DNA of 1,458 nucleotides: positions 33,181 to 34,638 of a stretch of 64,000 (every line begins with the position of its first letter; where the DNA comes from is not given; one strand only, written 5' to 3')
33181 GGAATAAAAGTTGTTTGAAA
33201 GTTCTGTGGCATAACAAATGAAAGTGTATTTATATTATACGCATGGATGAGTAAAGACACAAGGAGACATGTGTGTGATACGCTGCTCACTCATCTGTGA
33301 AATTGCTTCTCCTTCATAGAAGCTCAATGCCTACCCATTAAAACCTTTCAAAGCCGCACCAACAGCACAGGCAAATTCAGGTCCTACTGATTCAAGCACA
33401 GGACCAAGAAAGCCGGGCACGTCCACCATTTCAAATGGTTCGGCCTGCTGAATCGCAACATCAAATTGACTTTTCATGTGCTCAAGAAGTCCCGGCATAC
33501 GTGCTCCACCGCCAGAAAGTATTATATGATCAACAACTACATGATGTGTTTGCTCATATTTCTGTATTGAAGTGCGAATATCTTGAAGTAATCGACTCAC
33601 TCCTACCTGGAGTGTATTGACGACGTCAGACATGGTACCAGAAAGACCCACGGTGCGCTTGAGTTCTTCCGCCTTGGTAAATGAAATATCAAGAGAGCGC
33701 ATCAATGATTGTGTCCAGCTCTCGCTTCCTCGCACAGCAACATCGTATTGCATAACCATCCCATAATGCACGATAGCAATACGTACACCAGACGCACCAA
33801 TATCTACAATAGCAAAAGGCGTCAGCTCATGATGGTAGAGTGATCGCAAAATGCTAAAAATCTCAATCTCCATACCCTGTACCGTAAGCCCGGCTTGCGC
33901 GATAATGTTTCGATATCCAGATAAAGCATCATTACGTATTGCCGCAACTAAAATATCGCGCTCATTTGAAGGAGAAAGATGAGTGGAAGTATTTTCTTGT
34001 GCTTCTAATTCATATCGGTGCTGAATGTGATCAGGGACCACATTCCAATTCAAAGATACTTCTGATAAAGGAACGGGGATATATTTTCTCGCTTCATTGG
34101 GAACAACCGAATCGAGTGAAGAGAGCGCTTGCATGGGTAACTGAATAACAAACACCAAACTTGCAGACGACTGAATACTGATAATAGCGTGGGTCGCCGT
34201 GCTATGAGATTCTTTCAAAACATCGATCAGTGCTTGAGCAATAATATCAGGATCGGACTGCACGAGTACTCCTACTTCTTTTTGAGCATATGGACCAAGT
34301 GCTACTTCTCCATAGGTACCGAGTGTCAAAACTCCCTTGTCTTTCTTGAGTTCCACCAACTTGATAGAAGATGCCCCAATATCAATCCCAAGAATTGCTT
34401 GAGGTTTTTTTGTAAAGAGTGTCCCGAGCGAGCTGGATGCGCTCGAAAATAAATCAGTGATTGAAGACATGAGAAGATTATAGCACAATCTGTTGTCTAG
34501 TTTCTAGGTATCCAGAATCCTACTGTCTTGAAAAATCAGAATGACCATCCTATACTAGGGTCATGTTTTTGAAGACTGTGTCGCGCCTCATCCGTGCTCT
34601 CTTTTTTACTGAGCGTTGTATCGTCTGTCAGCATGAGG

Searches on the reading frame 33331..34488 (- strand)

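Call 42: search_protein_families(library=pfam, proteins=[window:33331-34488:-], max_evalue=0.001)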
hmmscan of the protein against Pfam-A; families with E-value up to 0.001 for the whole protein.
window:33331-34488:- (385 aa): 3 families
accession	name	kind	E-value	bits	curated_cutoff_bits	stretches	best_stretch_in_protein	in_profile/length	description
PF11104.14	PilM_2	-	1.8e-38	132.8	27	1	34-383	1-340/340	Type IV pilus assembly protein PilM;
PF14450.12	FtsA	-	2.5e-11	44.4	31.8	1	226-377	1-127/127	Cell division protein FtsA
PF06723.19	MreB_Mbl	-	0.00023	20.6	27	0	286-351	239-306/327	MreB/Mbl protein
